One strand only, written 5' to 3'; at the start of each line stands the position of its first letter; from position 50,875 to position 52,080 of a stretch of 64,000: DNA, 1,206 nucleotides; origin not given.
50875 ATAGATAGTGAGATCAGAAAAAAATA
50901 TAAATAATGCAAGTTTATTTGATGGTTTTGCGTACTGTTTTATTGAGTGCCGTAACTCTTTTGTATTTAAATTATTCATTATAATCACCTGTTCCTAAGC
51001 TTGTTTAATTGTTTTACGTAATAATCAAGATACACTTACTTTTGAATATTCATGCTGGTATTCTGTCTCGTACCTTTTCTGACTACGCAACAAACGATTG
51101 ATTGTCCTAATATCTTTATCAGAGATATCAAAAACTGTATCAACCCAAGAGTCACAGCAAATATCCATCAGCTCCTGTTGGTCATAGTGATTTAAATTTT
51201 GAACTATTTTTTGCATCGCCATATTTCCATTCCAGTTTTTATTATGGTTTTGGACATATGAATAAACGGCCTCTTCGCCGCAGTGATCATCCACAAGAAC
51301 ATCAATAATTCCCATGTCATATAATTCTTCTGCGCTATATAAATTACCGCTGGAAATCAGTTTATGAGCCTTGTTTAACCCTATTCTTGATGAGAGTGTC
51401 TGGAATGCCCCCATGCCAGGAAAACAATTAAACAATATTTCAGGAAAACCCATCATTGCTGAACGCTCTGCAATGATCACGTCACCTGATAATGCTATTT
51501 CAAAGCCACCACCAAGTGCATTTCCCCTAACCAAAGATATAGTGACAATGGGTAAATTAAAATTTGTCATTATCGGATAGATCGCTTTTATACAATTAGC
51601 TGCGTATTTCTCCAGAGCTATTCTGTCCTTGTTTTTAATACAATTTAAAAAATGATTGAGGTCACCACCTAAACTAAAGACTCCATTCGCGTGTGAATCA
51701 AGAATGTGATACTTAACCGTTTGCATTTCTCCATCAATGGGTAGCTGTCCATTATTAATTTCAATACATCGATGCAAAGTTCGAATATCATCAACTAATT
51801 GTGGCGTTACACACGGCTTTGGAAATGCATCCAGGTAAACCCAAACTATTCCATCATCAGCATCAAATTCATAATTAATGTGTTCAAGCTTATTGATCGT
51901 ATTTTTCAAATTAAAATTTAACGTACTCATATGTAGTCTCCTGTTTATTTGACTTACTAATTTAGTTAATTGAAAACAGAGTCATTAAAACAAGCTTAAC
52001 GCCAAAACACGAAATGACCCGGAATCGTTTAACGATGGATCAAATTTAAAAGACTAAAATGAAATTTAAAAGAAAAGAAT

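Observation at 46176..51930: Complete DSF-family (RpfF/RpfC/RpfG-like) cell-cell signalling locus in a Pseudomonas-like marine-type genome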

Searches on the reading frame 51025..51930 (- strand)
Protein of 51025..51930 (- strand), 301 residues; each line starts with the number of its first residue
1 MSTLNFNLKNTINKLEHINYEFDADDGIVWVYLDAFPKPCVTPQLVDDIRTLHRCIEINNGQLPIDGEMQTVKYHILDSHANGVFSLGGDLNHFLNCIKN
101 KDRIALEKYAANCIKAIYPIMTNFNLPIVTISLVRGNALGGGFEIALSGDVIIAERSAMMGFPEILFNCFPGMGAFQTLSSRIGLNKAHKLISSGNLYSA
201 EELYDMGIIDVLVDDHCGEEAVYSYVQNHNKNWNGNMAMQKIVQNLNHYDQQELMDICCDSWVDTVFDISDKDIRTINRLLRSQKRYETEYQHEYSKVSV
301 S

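Call 3: search_protein_families(library=pfam, proteins=[window:51025-51930:-])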
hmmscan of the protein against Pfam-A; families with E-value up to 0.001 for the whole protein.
window:51025-51930:- (301 aa): 2 families
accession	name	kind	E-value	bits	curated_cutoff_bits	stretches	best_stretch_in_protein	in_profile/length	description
PF00378.25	ECH_1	-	8.4e-25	88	27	1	70-230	39-191/251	Enoyl-CoA hydratase/isomerase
PF16113.10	ECH_2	-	2.1e-12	47.6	27.2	1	70-285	34-242/335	Enoyl-CoA hydratase/isomerase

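Call 4: search_protein_families(library=ncbifam, proteins=[window:51025-51930:-])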
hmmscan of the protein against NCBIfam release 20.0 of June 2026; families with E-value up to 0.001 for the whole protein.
window:51025-51930:- (301 aa): 68 families (the best 25 are shown)
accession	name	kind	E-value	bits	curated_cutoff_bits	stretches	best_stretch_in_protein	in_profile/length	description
NF006452.0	PRK08788.1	equivalog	8.9e-94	313.9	177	1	11-291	13-287/291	crotonase/enoyl-CoA hydratase family protein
NF053515.1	SgnlFctrSynRpfF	equivalog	7.9e-59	199.2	550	1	38-288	41-284/288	diffusible signal factor synthase RpfF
NF008727.0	PRK11730.1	equivalog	4.3e-20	71.6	870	1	71-241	51-219/717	fatty acid oxidation complex subunit alpha FadB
NF005804.0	PRK07659.1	equivalog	4.7e-20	72.2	311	1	84-250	61-221/260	enoyl-CoA hydratase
NF051848.1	EnCoAHydtEchA19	equivalog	2.5e-19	69.8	400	1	72-250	45-216/258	enoyl-CoA hydratase EchA19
NF006566.0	PRK09076.1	subfamily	2.8e-19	69.7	286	1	72-271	49-241/260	enoyl-CoA hydratase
TIGR02437.1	FadB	equivalog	2.8e-18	65.6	933.55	1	72-226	52-201/714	fatty acid oxidation complex subunit alpha FadB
NF006007.0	PRK08138.1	subfamily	5.2e-18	65.3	355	1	81-217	61-188/261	enoyl-CoA hydratase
NF004796.0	PRK06144.1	subfamily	1.2e-17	64.2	272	1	70-227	51-203/262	enoyl-CoA hydratase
NF042430.2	EnCoAhydt_DpgD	equivalog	2.2e-17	63.4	400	1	72-228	42-196/258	enoyl-CoA-hydratase DpgD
NF005802.0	PRK07657.1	equivalog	4.5e-17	62.4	363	1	71-242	38-210/260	enoyl-CoA hydratase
NF004475.0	PRK05809.1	subfamily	9.7e-17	61.3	394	1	115-216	87-186/260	short-chain-enoyl-CoA hydratase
NF005803.0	PRK07658.1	equivalog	1.1e-16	61.1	313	1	83-217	56-185/257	enoyl-CoA hydratase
NF008363.0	PRK11154.1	equivalog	5.2e-16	57.9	869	1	69-244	49-220/708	fatty acid oxidation complex subunit alpha FadJ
TIGR03189.1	dienoyl_CoA_hyt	equivalog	1.3e-15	57.4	292.5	1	119-231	83-190/251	cyclohexa-1,5-dienecarbonyl-CoA hydratase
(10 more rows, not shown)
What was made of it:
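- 51025..51930 (-): RpfF-like DSF synthase: a crotonase-fold dehydratase/thioesterase with catalytic residues E144 and E164. NCBIfam NF006452 scores 313.9 bits against a cut-off of 177 (call 4).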

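Call 5: search_solved_structures(query=window:51025-51930:-, show_alignments=4, max_evalue=0.00001)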
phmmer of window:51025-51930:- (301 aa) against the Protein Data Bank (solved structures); distinct sequences matched with E-value up to 0.00001: 83 (the best 60 are shown).
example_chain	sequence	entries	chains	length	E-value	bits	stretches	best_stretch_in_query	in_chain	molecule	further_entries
3m6m_A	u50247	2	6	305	1.2e-46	162.8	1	38-286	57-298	RpfF protein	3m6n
7zq7_A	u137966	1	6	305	3.5e-45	158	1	28-287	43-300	Crotonase/enoyl-CoA hydratase family protein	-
5fus_A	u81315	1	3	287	1.1e-42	149.8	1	20-287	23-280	Putative enoyl CoA hydratase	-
6dgn_A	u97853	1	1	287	1.4e-42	149.5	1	20-287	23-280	RpfF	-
9ula_A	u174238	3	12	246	7.5e-15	58.5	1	71-245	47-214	Enoyl-CoA hydratase/isomerase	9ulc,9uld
28bq_A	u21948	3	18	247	7.5e-15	58.5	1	71-245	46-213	Enoyl-CoA hydratase/isomerase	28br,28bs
7eum_C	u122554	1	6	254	7.7e-15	58.4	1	71-245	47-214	Enoyl-CoA hydratase/isomerase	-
3kqf_A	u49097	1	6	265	1.4e-14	57.5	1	57-228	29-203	Enoyl-CoA hydratase/isomerase family protein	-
1hzd_A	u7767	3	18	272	2.9e-14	56.5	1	72-224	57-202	AU-BINDING PROTEIN/ENOYL-COA HYDRATASE | Methylglutaconyl-CoA hydratase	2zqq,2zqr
9qwv_A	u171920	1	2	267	7.6e-14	55.2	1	106-213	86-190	Enoyl-CoA hydratase, mitochondrial, putative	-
2pbp_A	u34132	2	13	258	1.1e-13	54.7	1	130-215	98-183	Enoyl-CoA hydratase subunit I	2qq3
1wdk_A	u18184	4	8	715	5.8e-13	52.3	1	76-219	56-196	Fatty oxidation complex alpha subunit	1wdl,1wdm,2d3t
4fzw_A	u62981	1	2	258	1.9e-12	50.6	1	116-219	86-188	2,3-dehydroadipyl-CoA hydratase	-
3pzk_A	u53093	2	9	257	4.6e-12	49.3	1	129-213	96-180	e enoyl-CoA hydratase echA8 | enoyl-CoA hydratase echA8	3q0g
3q0j_A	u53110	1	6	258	4.6e-12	49.3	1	129-213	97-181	enoyl-CoA hydratase echA8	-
5wyb_B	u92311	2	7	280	6.8e-11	45.5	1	83-215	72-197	Probable enoyl-CoA hydratase/isomerase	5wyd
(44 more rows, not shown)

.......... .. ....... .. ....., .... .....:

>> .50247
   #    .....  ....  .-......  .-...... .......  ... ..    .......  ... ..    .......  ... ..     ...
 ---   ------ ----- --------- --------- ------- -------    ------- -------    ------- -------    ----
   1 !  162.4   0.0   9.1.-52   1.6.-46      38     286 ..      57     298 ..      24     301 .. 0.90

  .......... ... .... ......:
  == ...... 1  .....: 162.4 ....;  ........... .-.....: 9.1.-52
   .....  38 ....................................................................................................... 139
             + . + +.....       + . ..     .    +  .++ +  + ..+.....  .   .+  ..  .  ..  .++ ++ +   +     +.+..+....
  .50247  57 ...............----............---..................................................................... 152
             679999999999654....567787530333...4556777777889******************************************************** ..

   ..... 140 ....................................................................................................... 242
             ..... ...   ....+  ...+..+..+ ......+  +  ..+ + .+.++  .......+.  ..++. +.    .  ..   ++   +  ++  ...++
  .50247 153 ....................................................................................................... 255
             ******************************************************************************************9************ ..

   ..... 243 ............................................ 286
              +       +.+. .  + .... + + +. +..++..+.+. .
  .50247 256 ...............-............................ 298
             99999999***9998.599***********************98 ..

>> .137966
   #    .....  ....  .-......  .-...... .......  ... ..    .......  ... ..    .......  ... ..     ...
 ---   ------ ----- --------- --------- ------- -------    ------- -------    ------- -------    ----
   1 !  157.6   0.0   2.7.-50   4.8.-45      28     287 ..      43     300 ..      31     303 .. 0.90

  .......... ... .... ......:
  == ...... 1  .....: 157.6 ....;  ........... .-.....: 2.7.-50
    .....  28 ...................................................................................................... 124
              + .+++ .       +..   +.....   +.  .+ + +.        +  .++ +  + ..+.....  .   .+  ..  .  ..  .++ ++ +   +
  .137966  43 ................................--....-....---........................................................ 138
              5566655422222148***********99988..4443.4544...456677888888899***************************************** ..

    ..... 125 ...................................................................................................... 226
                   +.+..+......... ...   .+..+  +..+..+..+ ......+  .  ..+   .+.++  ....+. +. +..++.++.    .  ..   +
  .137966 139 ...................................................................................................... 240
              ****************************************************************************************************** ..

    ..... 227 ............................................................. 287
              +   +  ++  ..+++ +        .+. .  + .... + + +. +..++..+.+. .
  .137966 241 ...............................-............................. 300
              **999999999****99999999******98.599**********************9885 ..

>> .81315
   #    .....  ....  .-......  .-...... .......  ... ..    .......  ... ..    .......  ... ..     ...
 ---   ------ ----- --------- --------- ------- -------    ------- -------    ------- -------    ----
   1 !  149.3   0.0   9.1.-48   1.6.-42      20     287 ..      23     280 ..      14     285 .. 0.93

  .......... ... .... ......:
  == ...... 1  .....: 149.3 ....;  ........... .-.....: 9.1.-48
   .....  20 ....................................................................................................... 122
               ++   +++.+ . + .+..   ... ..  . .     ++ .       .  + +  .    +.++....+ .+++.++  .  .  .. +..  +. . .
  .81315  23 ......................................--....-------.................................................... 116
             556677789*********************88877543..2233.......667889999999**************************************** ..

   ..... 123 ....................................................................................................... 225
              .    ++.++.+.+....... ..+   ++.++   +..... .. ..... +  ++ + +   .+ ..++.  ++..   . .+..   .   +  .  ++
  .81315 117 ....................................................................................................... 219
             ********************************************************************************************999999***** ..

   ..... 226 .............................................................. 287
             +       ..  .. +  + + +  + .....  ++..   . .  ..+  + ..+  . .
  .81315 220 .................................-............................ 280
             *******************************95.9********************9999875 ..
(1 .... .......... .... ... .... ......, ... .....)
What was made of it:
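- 51025..51930 (-): PDB scores are 3m6m 162.8, 7zq7 158 and 5fus 149.8 bits, against 58.5 or less for ordinary hydratases (call 5).
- On DSF synthase clade (RpfF / Bcam0581; NCBIfam NF006452 = PRK08788): E144 and E164 align with them (call 5). The best ordinary hydratase scores 58.5 and DspI (5wyb) 45.5 (call 5).
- Checked: The crotonase matches Xcc RpfF (PDB 3m6m) at E = 1.2e-46 (call 5).
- It scores three times higher to RpfF-type structures than to any ordinary hydratase or DspI (call 5). It scores 150-163 bits to RpfF-type structures, against 58 or less for all ordinary hydratases and 45 for DspI (call 5).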

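Call 8: find_homologous_proteins(query=window:51025-51930:-, max_evalue=1e-10)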
Query window:51025-51930:- (301 aa): 3130 proteins with E <= 1e-10 among 3679 candidates; the best 120 are listed.
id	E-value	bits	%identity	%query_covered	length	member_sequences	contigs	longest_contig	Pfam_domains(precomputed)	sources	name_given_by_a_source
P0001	4.1e-192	655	92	100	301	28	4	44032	PF00378.26,PF16113.11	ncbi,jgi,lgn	ncbi:MAG: DSF synthase [Gammaproteobacteria bacterium]|jgi:DSF synthase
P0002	3.7e-184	629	88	100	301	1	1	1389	PF00378.26,PF16113.11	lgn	-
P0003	2.9e-170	584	81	100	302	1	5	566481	PF00378.26,PF16113.11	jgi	jgi:DSF synthase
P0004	1.3e-156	539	77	100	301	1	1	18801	PF00378.26,PF16113.11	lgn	-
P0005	9.4e-153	526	73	100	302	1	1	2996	PF00378.26,PF16113.11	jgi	-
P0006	7.5e-151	520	72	100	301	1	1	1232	PF00378.26,PF16113.11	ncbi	-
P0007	3.0e-150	518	73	100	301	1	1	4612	PF00378.26,PF16113.11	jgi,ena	-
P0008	2.6e-148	511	70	100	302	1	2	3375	PF00378.26,PF16113.11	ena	-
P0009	1.7e-143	496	71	100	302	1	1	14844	PF00378.26,PF16113.11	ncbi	-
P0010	1.2e-140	486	68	97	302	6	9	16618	PF00378.26,PF16113.11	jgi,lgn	jgi:DSF synthase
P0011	2.7e-140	485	69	100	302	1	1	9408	PF00378.26,PF16113.11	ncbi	-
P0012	1.6e-139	483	67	97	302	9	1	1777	PF00378.26,PF16113.11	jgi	jgi:DSF synthase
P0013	1.7e-139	483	71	95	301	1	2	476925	PF00378.26,PF16113.11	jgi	jgi:DSF synthase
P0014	2.7e-139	482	71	95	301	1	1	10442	PF00378.26,PF16113.11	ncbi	-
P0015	2.7e-138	479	67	98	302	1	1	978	PF00378.26,PF16113.11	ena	-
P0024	2.9e-135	469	67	95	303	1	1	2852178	PF00378.26,PF16113.11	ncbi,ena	-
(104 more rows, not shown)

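Call 9: find_encoding_contigs(protein=window:51025-51930:-, flank=10000, max_places=6)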
Protein window:51025-51930:- (301 aa): 22 contigs read that carry it; 6 places shown.
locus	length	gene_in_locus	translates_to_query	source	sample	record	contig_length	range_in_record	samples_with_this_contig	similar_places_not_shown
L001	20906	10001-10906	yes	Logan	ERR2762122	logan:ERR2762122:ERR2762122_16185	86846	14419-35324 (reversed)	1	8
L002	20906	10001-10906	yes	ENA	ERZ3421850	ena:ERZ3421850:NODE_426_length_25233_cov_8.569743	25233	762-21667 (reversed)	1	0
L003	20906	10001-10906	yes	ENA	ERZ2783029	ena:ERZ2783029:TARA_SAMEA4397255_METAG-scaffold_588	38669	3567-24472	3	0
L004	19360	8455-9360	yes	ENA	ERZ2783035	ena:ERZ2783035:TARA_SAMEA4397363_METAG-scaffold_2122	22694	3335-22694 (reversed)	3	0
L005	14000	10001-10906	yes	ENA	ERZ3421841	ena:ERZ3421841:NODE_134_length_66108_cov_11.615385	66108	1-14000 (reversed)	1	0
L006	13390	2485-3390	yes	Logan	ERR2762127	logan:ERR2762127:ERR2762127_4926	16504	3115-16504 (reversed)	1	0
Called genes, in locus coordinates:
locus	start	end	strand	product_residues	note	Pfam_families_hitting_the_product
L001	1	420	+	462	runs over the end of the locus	PF00083:Sugar_tr, PF05977:MFS_3 (faint), PF12832:MFS_1_like, PF07690:MFS_1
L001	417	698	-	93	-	PF05166:YcgL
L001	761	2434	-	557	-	PF01268:FTHFS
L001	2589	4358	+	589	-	PF00654:Voltage_CLC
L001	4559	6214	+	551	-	PF06418:CTP_synth_N, PF00117:GATase, PF07722:Peptidase_C26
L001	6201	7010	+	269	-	PF00793:DAHP_synth_1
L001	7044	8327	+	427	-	PF03952:Enolase_N, PF00113:Enolase_C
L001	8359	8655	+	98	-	PF04977:DivIC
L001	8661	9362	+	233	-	PF01128:IspD, PF12804:NTP_transf_3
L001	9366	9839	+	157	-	PF02542:YgbB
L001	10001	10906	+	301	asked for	PF00378:ECH_1, PF16113:ECH_2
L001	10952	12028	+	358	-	PF00487:FA_desaturase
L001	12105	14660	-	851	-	PF00512:HisKA, PF02518:HATPase_c, PF00072:Response_reg, PF01627:Hpt (weak)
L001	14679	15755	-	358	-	PF00072:Response_reg, PF13487:HD_5, PF01966:HD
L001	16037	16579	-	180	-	PF01713:Smr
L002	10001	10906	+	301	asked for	PF00378:ECH_1, PF16113:ECH_2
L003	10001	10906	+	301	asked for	PF00378:ECH_1, PF16113:ECH_2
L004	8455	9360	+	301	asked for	PF00378:ECH_1, PF16113:ECH_2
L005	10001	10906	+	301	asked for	PF00378:ECH_1, PF16113:ECH_2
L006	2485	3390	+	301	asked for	PF00378:ECH_1, PF16113:ECH_2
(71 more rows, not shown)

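Call 15: find_related_loci(query=A1, collection=genome_contigs, flank=10000)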
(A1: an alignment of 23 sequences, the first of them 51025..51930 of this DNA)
Query A1 (301 aa) in genome_contigs; peptide patterns used: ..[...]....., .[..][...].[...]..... (x = any residue, [..] = any of these).
600 stretches matched a pattern (row limit reached: there are more); 589 encode a relative of the query (tblastn E <= 1e-3); the best 80 are kept; 80 distinct loci.
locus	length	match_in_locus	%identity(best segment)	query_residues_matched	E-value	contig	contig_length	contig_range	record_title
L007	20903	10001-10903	93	1-301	0e+0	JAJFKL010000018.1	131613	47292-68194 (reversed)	MAG: Gammaproteobacteria bacterium isolate OFTM147 OFTM147_17, whole genome shotgun sequence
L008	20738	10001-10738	91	1-246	2e-156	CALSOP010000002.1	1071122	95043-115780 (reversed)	MAG: uncultured Gammaproteobacteria bacterium isolate B_MB66 genome assembly, contig: contig_18447_B_MB66, whole genome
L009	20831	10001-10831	47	5-286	5e-91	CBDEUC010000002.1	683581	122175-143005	MAG: Gammaproteobacteria bacterium isolate 8e3bc6ce-b841-443b-bc1b-2004cf7c1c0e genome assembly, contig: contig_2, whole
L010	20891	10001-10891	43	1-298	1e-87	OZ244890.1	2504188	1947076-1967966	MAG: Gammaproteobacteria bacterium isolate 4a6f340b-8a7c-42a5-93aa-a61a6e082441 genome assembly, chromosome: 1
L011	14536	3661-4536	44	1-292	7e-86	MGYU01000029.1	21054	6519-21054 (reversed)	MAG: Gammaproteobacteria bacterium RIFCSPLOWO2_12_47_11 rifcsplowo2_12_sub10_scaffold_199, whole genome shotgun sequence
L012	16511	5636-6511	44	1-292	5e-86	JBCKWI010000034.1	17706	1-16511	Gammaproteobacteria bacterium isolate SLM_MC1B_02-G04 Node_34_length_17706_cov_60.405019, whole genome shotgun sequence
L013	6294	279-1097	47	13-286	8e-86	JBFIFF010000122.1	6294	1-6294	MAG: Gammaproteobacteria bacterium isolate Mix_sand11.2021.09.G.17 k141_1758021_length_6294_cov_12.3847, whole genome sh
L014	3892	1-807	44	17-286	7e-83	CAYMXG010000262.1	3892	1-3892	MAG TPA_asm: uncultured Enterobacteriaceae bacterium isolate SRP178908_co2_123 genome assembly, contig: NODE_20251_lengt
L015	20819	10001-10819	46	13-286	7e-82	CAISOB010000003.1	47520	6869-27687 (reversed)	MAG: uncultured beta proteobacterium isolate MJ-time_bin-6899 genome assembly, contig: bin-6899:003/121, whole genome sh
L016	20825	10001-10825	43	11-286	1e-80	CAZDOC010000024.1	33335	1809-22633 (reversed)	MAG TPA_asm: uncultured Gammaproteobacteria bacterium isolate SRP216583_co2_167 genome assembly, contig: NODE_718_length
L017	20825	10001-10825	46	11-287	1e-79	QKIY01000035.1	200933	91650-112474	MAG: Gammaproteobacteria bacterium isolate SZUA-592 scaffold_49, whole genome shotgun sequence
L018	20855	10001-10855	43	1-286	2e-79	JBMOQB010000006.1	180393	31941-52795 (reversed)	MAG: Pseudomonadota bacterium isolate Betzabe_MAG143 MAG143_6, whole genome shotgun sequence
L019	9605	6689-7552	43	1-290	2e-79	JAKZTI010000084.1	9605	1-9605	MAG: Gammaproteobacteria bacterium isolate Langseth_MAG_00055 Langseth_MAG_00055_000000000084, whole genome shotgun sequ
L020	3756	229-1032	43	22-290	3e-78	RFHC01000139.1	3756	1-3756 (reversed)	MAG: Deltaproteobacteria bacterium isolate J040 k99_582264, whole genome shotgun sequence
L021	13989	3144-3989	40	9-286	1e-77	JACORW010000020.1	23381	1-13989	MAG: Gammaproteobacteria bacterium isolate NC_groundwater_2_Ag_B-0.1um_63_49 B2_S2_coassemblyk141_387054, whole genome s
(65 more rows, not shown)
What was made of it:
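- Checked: The closest genomes are uncultured marine Gammaproteobacteria MAGs (call 15) and Tara Oceans contigs (call 9).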

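Call 25: find_encoding_contigs(protein=P0003, flank=8000, max_places=1)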
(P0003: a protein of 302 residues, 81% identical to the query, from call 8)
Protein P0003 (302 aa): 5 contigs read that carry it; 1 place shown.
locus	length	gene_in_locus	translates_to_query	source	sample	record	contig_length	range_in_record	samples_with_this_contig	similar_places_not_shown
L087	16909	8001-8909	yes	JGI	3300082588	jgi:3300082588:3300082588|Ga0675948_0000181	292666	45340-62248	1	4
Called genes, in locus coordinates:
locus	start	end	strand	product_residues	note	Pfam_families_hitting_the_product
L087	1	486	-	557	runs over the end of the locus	PF01268:FTHFS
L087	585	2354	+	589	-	PF00654:Voltage_CLC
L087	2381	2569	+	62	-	-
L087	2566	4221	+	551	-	PF06418:CTP_synth_N, PF00117:GATase, PF07722:Peptidase_C26 (weak)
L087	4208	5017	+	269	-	PF00793:DAHP_synth_1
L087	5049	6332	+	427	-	PF03952:Enolase_N, PF00113:Enolase_C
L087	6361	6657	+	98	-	PF04977:DivIC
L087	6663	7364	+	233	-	PF01128:IspD, PF12804:NTP_transf_3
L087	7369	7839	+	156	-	PF02542:YgbB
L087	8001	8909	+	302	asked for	PF16113:ECH_2, PF00378:ECH_1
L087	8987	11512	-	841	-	PF00512:HisKA, PF02518:HATPase_c, PF00072:Response_reg, PF01627:Hpt (weak)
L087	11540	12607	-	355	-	PF00072:Response_reg, PF13487:HD_5, PF01966:HD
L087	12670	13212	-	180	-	PF01713:Smr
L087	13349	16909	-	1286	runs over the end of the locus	PF18076:FGAR-AT_N, PF18072:FGAR-AT_linker, PF02769:AIRS_C, PF22689:FGAR-AT_PurM_N-like, PF02769:AIRS_C, PF13507:GATase_5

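Call 26: find_encoding_contigs(protein=P0024, flank=8000, max_places=1)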
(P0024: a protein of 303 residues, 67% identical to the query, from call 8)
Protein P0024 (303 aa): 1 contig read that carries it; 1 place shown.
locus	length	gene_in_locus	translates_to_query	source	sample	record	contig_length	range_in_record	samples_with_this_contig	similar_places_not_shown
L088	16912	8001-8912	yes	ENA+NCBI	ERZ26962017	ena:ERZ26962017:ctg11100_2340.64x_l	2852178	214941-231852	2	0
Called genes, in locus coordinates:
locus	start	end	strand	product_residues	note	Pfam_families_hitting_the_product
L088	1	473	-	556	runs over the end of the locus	PF01268:FTHFS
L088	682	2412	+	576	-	PF00654:Voltage_CLC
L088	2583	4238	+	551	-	PF06418:CTP_synth_N, PF00117:GATase, PF07722:Peptidase_C26 (weak)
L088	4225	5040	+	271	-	PF00793:DAHP_synth_1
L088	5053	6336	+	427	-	PF03952:Enolase_N, PF00113:Enolase_C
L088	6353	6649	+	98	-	PF04977:DivIC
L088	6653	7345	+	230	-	PF01128:IspD, PF12804:NTP_transf_3 (weak)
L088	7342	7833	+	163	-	PF02542:YgbB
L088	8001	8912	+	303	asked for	PF00378:ECH_1, PF16113:ECH_2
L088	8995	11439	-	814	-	PF00512:HisKA, PF02518:HATPase_c, PF00072:Response_reg, PF01627:Hpt (weak)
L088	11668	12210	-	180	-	PF01713:Smr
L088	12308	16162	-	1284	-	PF18076:FGAR-AT_N, PF18072:FGAR-AT_linker, PF00586:AIRS (faint), PF02769:AIRS_C, PF22689:FGAR-AT_PurM_N-like, PF02769:AIRS_C, PF13507:GATase_5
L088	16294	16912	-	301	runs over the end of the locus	PF03958:Secretin_N, PF00263:Secretin (weak)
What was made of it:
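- Close relatives (L087, L088) run the locus without it (calls 25, 26).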
